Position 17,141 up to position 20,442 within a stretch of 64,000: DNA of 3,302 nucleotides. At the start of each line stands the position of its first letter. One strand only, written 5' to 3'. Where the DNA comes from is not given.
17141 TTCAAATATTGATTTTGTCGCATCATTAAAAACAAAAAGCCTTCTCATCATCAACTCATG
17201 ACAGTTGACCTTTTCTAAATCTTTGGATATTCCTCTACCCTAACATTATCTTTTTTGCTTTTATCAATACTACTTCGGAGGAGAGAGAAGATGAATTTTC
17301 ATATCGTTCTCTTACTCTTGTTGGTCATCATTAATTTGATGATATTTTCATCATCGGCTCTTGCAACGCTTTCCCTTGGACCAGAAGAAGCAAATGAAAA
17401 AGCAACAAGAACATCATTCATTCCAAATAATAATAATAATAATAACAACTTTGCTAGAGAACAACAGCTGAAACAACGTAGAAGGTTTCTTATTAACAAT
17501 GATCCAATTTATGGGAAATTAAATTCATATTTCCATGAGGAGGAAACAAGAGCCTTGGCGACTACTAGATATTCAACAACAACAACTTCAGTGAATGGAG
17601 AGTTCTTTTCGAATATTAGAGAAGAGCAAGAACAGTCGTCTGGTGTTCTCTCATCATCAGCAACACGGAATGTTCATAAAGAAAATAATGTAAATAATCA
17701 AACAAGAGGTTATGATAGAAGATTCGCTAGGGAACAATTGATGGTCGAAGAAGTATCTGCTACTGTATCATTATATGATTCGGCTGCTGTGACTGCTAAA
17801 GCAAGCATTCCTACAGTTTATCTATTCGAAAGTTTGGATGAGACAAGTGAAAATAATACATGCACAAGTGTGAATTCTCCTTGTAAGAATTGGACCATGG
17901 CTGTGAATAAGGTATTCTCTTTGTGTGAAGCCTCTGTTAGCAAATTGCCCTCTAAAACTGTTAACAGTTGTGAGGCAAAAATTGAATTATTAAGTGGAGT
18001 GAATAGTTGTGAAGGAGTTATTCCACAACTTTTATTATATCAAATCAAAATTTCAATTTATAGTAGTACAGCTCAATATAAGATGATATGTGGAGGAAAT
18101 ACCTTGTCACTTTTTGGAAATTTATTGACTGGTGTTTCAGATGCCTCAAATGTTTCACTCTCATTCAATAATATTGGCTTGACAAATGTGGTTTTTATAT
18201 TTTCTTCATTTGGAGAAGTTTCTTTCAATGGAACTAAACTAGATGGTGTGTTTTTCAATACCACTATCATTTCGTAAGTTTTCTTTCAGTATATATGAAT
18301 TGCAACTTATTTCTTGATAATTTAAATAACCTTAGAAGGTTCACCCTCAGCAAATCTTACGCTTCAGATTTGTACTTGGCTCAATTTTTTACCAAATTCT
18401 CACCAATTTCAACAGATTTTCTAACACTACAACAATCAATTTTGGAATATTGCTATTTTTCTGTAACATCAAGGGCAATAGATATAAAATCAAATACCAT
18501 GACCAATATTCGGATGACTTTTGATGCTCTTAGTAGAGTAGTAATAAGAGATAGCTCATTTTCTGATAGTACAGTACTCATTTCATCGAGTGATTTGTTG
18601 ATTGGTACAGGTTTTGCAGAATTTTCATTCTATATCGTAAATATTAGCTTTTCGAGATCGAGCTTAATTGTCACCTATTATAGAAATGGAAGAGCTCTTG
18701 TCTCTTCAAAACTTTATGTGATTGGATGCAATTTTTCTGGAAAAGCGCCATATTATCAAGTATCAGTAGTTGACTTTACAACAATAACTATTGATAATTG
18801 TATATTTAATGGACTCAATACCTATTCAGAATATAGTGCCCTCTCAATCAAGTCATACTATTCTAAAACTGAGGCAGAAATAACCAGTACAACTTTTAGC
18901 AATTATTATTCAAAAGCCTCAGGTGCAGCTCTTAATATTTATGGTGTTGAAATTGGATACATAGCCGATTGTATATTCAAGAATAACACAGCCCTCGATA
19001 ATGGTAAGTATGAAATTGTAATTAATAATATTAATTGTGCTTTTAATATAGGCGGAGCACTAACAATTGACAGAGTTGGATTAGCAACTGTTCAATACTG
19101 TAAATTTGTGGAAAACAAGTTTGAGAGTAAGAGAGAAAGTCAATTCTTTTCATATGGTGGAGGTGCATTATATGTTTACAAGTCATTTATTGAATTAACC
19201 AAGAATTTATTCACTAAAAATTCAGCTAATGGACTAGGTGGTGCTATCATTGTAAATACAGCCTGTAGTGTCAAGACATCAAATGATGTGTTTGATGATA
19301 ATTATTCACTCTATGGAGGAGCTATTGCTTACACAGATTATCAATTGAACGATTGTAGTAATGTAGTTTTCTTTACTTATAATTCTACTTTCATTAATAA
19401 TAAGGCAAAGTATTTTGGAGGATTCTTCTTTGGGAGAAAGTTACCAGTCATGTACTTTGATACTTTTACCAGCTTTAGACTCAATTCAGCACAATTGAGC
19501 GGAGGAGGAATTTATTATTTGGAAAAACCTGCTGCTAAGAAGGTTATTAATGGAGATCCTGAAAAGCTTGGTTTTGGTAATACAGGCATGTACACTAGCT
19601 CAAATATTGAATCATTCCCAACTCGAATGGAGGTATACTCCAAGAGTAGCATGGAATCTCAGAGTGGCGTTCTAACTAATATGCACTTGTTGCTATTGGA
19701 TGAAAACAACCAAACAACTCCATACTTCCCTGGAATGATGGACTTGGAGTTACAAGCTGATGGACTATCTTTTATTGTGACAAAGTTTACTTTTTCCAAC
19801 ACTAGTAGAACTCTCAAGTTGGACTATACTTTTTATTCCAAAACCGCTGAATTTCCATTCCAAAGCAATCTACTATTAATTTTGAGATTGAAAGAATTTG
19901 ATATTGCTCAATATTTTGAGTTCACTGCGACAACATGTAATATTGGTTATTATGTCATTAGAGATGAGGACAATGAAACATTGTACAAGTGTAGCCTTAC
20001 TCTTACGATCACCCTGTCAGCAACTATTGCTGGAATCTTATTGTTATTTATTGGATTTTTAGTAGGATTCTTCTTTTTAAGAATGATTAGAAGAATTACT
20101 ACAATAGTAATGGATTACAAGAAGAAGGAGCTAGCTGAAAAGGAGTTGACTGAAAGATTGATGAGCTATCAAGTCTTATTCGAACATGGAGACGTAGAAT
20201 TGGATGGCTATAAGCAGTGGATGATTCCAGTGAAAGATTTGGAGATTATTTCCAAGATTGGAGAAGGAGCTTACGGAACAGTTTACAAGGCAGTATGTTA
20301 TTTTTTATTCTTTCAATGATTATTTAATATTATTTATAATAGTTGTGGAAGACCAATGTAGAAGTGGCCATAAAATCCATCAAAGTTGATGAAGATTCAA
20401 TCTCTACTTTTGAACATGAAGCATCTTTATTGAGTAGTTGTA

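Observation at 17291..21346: Receptor-like TKL kinase with a parallel beta-helix (pectate-lyase/Pmp-like) repeat ectodomain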

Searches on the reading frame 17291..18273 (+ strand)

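Call 21: search_protein_representatives(protein=window:17291-18273:+)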
Query: 327 residues. Proteins with E-value up to 0.001 (for the whole library): 1; up to 1e-10: 1; up to 1e-30: 1. The best 1 are listed.
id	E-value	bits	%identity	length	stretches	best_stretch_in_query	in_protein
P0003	3.6e-198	673.2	99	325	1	1-327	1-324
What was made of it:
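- Exon 1 has no homologues anywhere (call 21).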

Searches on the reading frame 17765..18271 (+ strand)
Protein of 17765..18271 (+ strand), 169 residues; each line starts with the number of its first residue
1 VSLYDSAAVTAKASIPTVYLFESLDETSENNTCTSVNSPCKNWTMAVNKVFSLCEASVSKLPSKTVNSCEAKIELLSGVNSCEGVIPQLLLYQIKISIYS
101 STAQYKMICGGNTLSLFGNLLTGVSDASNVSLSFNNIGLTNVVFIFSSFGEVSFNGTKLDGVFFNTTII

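Call 61: predict_structure(protein=window:17765-18271:+)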
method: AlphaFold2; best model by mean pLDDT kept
length: 169 residues; sequences in the alignment: 1
mean_pLDDT: 42.5   pTM: 0.40
mean pLDDT of the five models: 42.5, 35.6, 35.0, 29.3, 26.0
residues with pLDDT >= 90: 0; 70-90: 0; 50-70: 29; < 50: 140
segments of 3 or more residues with pLDDT < 50: 1-38, 64-68, 74-103, 106-169
pLDDT, mean of each block of 10 residues (from residue 1): 34 39 40 43 59 59 48 45 40 46 47 44 38 39 39 36 27
secondary structure, 60 per line:
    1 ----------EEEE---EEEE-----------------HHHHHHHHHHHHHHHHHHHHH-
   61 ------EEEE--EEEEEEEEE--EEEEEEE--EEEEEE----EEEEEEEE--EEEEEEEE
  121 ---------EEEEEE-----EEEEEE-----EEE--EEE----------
elements in order: E11-14 E18-21 H39-59 E67-70 E73-81 E84-90 E93-98 E103-110 E113-120 E130-135 E141-146 E152-154 E157-159
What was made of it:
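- AF2 could not show the helix continuing into exon 1 (call 61).
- Tried and rejected: AF2 on aa 159-327 as a single sequence gave pLDDT 42 and was uninformative (call 61).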

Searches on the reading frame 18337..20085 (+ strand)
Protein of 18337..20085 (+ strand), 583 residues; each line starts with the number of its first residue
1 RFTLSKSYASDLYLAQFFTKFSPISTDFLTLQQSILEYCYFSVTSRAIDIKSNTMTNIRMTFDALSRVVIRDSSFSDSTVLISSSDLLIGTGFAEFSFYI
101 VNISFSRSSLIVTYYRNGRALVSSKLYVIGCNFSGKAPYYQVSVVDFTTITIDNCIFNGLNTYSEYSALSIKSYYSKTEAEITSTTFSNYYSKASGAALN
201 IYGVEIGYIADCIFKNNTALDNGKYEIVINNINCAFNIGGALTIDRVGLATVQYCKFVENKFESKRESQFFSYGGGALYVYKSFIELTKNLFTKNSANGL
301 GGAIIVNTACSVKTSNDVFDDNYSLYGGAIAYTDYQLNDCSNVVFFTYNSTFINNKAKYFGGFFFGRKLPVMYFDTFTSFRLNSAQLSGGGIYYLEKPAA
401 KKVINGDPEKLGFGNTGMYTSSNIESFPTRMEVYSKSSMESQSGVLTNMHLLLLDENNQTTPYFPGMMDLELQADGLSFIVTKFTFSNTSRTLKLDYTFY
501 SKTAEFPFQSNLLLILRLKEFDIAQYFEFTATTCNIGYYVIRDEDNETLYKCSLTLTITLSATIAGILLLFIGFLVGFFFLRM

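Call 39: predict_structure(alignment_id=A2)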
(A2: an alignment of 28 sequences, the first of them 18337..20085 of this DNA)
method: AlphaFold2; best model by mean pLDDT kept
length: 583 residues; sequences in the alignment: 28
mean_pLDDT: 63.4   pTM: 0.68
mean pLDDT of the five models: 63.4, 63.4, 61.5, 61.0, 60.3
residues with pLDDT >= 90: 153; 70-90: 98; 50-70: 94; < 50: 238
segments of 3 or more residues with pLDDT < 50: 1-4, 6-26, 28-30, 32-40, 73-85, 226-235, 399-409, 411-563, 577-583
pLDDT, mean of each block of 10 residues (from residue 1): 43 40 41 44 55 55 58 44 47 71 77 60 84 76 87 92 79 87 95 85 94 95 50 55 93 98 76 84 94 95 88 96 96 72 83 95 86 85 89 73 42 42 31 28 36 29 29 35 38 41 36 33 32 34 41 41 51 52 38
secondary structure, 60 per line:
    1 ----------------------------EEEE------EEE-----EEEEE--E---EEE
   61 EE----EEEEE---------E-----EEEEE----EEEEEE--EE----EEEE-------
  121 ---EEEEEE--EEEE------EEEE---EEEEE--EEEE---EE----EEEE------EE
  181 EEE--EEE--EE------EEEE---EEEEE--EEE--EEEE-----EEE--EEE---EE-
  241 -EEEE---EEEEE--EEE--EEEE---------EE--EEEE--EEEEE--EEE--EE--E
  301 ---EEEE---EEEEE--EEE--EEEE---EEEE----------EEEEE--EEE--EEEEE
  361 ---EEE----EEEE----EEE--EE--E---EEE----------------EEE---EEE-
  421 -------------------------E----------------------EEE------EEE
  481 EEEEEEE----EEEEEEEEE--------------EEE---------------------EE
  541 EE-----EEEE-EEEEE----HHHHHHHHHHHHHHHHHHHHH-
elements in order: E29-32 E39-41 E47-51 E58-62 E67-71 E87-91 E96-101 E110-113 E124-129 E132-135 E142-145 E149-153 E156-159 E169-172 E179-183 E186-188 E199-202 E206-210 E213-215 E218-221 E227-229 E232-234 E242-245 E249-253 E256-258 E261-264 E278-281 E284-288 E291-293 E304-307 E311-315 E318-320 E323-326 E330-333 E344-348 E351-353 E356-360 E364-366 E371-374 E379-381 E392-394 E411-413 E417-419 E469-471 E478-487 E492-500 E515-517 E539-542 E548-551 E553-557 H562-582
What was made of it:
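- Two thirds of the ectodomain has no assignable fold (calls 21, 39, 61).
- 18604..19545 (+): Pmp-type right-handed parallel beta-helix core, aa ~418-715. It spans intron 2. The canonical FxxN/GGA pairs lie at 18976-19515 (aa 542-705). AF2 pLDDT is 75-98 with three strands per ~25-30-aa coil (call 39).
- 19546..20001 (+): Membrane-proximal ectodomain region, aa ~716-867, fold unknown. AF2 pLDDT is 28-41 (call 39).
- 20002..20076 (+): Transmembrane helix, aa ~868-892, followed by the basic stretch RMIRR...KKK. AF2 helix at model residues 562-582 (call 39).
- Beta-helix, structure: the AF2 core has pLDDT 75-98 (call 39).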

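Call 41: fold_search(model_id=the predicted structure, library=pdb)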
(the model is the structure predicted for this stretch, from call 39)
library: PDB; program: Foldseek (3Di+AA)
matches with E <= 10: 96; with E <= 0.001: 0
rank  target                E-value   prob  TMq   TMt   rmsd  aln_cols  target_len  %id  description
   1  4ozz                  6.2e-03  0.99  0.24  0.31  11.6       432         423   10  Crystal Structure of the periplasmic alginate epimerase AlgG T265N T268M double mutant (released 2015-03-04)
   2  7dmk_A                2.1e-02  0.35  0.16  0.14  22.1       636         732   10  PL6 alginate lyase BcAlyPL6 (released 2021-10-06)
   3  6nw9_C                2.4e-02  0.82  0.23  0.22  12.7       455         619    7  CRYSTAL STRUCTURE OF A TAILSPIKE PROTEIN 3 (TSP3, ORF212) FROM ESCHERICHIA COLI O157:H7 BACTERIOPHAGE CBA120 (released 2019-06-05)
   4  6nw9_B                4.0e-02  0.20  0.14  0.14  15.9       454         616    8  CRYSTAL STRUCTURE OF A TAILSPIKE PROTEIN 3 (TSP3, ORF212) FROM ESCHERICHIA COLI O157:H7 BACTERIOPHAGE CBA120 (released 2019-06-05)
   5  7dmk_C                7.0e-02  0.35  0.19  0.16  21.9       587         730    9  PL6 alginate lyase BcAlyPL6 (released 2021-10-06)
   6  5w6f_A                1.1e-01  0.75  0.26  0.25  11.5       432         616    8  Crystal structure of Bacteriophage CBA120 tailspike protein 3 (TSP3, orf212) (released 2018-10-24)
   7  7e56                  1.2e-01  0.14  0.15  0.21  16.2       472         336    9  The mutant crystal structure of endo-polygalacturonase (T316C/G344C) from Talaromyces leycettanus JCM 12802 (released 2021-08-25)
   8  6kvh                  1.3e-01  0.13  0.14  0.20  16.1       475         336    9  The mutant crystal structure of endo-polygalacturonase (T284A) from Talaromyces leycettanus JCM 12802 (released 2020-09-09)
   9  6f7k_B                1.7e-01  0.25  0.21  0.22  14.8       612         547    8  Crystal structure of Dettilon tailspike protein (gp208) (released 2018-12-19)
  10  1k5c                  2.4e-01  0.21  0.20  0.30  13.1       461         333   10  Endopolygalacturonase I from Stereum purpureum at 0.96 A resolution (released 2002-06-05)
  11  6f7d                  2.4e-01  0.21  0.22  0.23  12.7       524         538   10  Crystal structure of Dettilon tailspike protein (gp208) (released 2018-12-19)
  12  1h80_B                3.8e-01  0.08  0.13  0.15  14.6       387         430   10  1,3-ALPHA-1,4-BETA-D-GALACTOSE-4-SULFATE- 3,6-ANHYDRO-D-GALACTOSE-2-SULFATE 4 GALACTOHYDROLASE (released 2001-11-27)
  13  7vul_B                4.3e-01  0.38  0.23  0.22  12.0       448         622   11  Structure of Klebsiella Phage P560 depolymerase (released 2022-11-16)
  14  6kve                  5.2e-01  0.07  0.14  0.19  16.3       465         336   10  Crystal structure of a GH28 endo-polygalacturonase from Talaromyces leycettanus JCM 12802 (released 2020-09-09)
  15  8tne_C                5.7e-01  0.25  0.21  0.32  10.9       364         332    9  Crystal structure of bacterial pectin methylesterase Pme8A from rumen Butyrivibrio (released 2023-08-16)
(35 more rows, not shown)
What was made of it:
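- On Right-handed parallel beta-helix / pectin-lyase-fold superfamily: Foldseek top hits are all beta-helices but weak, with best E-value 6e-3 (call 41).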

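Call 76: search_protein_families(library=pfam, max_evalue=1, proteins=[window:18337-20085:+])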
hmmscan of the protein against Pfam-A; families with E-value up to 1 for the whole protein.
window:18337-20085:+ (583 aa): 2 families
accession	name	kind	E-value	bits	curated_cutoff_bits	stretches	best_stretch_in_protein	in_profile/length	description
PF02415.23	Chlam_PMP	-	7.9e-06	26.1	20.6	1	291-304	3-16/19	Chlamydia polymorphic membrane protein (Chlamydia_PMP) repeat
PF00732.25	GMC_oxred_N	-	0.14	12.4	23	1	288-334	15-61/218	GMC oxidoreductase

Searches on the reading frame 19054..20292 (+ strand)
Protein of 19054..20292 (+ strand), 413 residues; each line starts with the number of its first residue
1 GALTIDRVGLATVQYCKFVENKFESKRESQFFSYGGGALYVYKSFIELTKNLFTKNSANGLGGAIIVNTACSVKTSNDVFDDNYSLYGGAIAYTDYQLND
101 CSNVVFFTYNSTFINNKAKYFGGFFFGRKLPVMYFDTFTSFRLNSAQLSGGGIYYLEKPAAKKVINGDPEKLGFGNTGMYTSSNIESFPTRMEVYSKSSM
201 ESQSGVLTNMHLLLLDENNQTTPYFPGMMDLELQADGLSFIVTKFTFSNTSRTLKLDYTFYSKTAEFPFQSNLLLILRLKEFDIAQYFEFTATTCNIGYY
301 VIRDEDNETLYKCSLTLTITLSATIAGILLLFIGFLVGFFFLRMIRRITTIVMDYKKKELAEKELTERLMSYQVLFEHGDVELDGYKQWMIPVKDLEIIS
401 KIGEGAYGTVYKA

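Call 63: find_related_loci(query=window:19054-20292:+, collection=metagenome_contigs, flank=6000)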
Query window:19054-20292:+ (413 aa) in metagenome_contigs; peptide patterns used: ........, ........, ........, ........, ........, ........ (x = any residue, [..] = any of these).
21 stretches matched a pattern, but none encodes a relative of the query by tblastn (E <= 1e-3).
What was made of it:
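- Tried and rejected: A JGI metagenome scan with exon 3 gave no relative (call 63).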
